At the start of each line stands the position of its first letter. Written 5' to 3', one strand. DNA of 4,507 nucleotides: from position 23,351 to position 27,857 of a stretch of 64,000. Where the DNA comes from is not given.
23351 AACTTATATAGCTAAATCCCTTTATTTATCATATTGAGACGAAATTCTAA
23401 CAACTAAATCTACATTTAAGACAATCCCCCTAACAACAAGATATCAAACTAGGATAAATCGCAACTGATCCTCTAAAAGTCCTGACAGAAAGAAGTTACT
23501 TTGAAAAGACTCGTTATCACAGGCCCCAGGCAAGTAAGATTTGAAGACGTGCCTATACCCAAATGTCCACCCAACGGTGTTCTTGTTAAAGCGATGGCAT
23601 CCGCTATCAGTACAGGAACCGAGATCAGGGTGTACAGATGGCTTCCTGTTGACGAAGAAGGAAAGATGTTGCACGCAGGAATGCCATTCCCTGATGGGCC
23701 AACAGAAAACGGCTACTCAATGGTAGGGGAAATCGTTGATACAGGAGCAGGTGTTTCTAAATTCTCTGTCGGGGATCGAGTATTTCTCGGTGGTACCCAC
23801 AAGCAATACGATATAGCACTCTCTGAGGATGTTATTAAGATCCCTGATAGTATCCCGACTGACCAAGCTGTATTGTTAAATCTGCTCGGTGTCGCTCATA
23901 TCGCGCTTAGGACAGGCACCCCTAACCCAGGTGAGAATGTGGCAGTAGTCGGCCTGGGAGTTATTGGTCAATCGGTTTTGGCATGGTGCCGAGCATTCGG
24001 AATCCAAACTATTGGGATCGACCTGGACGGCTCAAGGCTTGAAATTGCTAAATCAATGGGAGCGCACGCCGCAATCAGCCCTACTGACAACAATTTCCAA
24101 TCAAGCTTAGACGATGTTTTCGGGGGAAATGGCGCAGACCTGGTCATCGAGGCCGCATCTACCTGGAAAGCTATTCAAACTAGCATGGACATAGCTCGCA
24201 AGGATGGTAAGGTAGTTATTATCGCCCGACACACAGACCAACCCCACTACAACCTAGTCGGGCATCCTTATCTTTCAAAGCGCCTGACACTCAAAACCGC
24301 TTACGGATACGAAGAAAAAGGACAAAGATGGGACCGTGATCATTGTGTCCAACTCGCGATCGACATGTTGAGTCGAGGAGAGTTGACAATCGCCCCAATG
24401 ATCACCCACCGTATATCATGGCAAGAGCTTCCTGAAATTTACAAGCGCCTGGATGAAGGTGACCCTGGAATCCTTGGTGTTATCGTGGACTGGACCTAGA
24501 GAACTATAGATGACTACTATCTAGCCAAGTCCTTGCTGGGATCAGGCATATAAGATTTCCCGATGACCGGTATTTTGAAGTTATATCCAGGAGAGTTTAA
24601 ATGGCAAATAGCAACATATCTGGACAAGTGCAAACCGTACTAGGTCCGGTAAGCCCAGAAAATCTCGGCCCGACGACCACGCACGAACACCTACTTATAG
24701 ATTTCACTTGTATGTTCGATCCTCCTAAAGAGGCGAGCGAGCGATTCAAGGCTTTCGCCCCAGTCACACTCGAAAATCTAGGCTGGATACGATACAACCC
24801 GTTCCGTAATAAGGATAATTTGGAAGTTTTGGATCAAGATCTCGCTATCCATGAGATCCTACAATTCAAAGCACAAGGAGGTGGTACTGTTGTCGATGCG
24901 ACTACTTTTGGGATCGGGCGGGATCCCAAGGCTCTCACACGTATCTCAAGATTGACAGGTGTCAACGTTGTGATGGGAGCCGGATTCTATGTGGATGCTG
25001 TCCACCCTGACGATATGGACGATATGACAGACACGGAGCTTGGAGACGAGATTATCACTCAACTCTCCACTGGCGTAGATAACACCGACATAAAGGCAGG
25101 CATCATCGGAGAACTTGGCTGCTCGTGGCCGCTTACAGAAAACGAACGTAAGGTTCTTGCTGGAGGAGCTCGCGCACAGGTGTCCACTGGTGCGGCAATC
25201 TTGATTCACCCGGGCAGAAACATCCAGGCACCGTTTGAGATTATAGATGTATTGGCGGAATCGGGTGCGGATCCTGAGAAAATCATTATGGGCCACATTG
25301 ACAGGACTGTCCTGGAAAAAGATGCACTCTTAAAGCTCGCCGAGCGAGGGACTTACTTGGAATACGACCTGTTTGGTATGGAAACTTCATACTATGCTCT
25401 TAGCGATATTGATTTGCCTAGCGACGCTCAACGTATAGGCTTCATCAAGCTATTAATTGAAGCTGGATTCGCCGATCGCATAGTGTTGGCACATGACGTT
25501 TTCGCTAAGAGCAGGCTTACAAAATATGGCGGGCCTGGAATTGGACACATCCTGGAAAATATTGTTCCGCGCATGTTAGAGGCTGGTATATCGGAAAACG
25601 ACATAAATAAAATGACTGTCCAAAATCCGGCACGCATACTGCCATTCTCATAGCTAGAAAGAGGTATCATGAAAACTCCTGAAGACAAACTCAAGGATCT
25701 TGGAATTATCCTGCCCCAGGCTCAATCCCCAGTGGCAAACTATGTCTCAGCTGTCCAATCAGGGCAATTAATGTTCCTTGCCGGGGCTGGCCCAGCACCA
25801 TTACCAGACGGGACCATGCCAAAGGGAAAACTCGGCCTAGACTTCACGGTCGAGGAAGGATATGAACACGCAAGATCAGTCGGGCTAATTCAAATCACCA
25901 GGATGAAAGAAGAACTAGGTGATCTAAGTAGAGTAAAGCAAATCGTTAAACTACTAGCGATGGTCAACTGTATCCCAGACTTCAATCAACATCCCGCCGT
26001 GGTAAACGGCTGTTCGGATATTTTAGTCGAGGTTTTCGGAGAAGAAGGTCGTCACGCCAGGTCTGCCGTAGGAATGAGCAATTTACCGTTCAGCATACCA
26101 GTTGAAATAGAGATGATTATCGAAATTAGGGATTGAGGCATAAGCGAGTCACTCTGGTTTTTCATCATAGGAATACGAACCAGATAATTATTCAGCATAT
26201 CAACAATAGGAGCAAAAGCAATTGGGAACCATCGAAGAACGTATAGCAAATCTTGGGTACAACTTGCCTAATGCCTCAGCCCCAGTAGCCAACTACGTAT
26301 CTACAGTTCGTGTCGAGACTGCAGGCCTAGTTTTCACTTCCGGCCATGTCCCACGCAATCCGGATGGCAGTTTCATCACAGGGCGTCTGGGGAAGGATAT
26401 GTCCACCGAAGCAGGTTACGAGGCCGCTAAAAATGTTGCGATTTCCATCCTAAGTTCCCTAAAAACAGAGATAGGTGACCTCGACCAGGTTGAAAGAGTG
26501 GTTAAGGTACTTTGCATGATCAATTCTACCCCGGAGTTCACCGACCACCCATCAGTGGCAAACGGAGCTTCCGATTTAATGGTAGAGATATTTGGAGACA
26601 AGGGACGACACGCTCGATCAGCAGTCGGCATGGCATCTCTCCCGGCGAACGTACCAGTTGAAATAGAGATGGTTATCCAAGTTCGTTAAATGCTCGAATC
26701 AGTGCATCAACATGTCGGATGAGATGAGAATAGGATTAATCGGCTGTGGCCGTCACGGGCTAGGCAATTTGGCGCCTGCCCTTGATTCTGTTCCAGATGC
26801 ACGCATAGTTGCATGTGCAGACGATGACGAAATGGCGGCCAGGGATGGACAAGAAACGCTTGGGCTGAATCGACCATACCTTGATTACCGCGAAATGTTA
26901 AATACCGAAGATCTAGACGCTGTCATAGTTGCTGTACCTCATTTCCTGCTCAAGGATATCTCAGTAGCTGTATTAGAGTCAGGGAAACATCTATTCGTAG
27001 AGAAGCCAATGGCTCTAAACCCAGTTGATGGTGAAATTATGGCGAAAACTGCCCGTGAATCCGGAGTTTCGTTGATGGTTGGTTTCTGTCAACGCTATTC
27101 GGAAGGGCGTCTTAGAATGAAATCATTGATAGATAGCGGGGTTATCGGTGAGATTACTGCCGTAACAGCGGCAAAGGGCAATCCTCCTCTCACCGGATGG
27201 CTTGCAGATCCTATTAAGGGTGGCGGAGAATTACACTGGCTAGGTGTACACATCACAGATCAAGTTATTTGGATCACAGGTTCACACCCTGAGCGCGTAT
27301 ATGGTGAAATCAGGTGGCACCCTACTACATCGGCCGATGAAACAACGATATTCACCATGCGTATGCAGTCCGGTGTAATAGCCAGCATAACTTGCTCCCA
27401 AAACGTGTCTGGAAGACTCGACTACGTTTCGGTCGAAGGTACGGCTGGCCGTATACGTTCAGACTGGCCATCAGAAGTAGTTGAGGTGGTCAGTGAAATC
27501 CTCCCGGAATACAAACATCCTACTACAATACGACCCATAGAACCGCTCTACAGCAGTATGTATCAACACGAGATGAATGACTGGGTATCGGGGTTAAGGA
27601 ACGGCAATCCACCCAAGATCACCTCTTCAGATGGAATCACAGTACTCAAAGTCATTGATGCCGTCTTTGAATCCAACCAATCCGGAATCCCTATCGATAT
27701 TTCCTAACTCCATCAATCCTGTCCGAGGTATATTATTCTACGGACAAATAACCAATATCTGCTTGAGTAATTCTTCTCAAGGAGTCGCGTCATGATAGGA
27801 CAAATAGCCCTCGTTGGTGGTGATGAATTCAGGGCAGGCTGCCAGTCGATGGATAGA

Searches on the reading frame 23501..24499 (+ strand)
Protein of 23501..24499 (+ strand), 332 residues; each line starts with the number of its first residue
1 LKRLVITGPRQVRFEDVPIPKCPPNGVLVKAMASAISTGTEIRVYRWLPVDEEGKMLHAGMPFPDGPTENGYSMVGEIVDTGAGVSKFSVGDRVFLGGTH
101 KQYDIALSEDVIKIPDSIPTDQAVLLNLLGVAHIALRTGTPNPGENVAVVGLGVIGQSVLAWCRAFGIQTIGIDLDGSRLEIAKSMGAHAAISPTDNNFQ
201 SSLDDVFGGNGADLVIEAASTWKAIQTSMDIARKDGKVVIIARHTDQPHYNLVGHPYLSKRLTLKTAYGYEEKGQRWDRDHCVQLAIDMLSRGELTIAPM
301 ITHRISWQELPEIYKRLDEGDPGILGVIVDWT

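Call 13: search_protein_families(library=pfam, proteins=[window:23501-24499:+], max_evalue=0.001)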
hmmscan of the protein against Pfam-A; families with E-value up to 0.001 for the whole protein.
window:23501-24499:+ (332 aa): 3 families
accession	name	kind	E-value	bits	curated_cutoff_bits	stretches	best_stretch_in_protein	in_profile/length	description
PF00107.32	ADH_zinc_N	-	2.6e-19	69.9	31.8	1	155-271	2-116/129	Zinc-binding dehydrogenase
PF08240.17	ADH_N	-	2.9e-06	27.9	23.5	1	24-96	2-62/104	Alcohol dehydrogenase GroES-like domain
PF02826.25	2-Hacid_dh_C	-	0.00012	21.9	25.1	1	140-188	32-80/178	D-isomer specific 2-hydroxyacid dehydrogenase, NAD binding domain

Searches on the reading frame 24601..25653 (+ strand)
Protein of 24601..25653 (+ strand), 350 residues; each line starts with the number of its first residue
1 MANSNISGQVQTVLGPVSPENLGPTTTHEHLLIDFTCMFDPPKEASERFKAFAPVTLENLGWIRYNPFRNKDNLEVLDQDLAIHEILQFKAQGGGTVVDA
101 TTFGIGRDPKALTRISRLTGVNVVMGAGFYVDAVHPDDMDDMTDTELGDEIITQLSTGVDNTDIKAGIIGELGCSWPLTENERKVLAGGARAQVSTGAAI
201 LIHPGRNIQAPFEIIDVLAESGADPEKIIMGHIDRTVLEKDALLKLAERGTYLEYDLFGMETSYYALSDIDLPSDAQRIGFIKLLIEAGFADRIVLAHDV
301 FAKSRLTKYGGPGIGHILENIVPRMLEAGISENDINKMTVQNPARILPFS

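Call 13: search_protein_families(library=pfam, proteins=[window:24601-25653:+], max_evalue=0.001)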
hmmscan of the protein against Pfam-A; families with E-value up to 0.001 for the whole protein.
window:24601-25653:+ (350 aa): 1 family
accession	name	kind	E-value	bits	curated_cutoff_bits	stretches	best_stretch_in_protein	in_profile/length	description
PF02126.24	PTE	-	1.1e-83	281.6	22.4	1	17-347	1-297/298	Phosphotriesterase family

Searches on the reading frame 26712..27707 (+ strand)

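Call 13: search_protein_families(library=pfam, proteins=[window:26712-27707:+], max_evalue=0.001)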
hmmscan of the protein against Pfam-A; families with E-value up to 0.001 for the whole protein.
window:26712-27707:+ (331 aa): 3 families
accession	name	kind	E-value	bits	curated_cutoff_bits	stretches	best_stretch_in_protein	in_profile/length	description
PF01408.29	GFO_IDH_MocA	-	2.4e-23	83.5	24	1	5-125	1-120/120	Oxidoreductase family, NAD-binding Rossmann fold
PF22725.1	GFO_IDH_MocA_C3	-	2.4e-23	82.9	27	1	135-249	3-124/124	GFO/IDH/MocA C-terminal domain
PF02894.22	GFO_IDH_MocA_C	-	1.6e-20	74.3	22.9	1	137-329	1-217/218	Oxidoreductase family, C-terminal alpha/beta domain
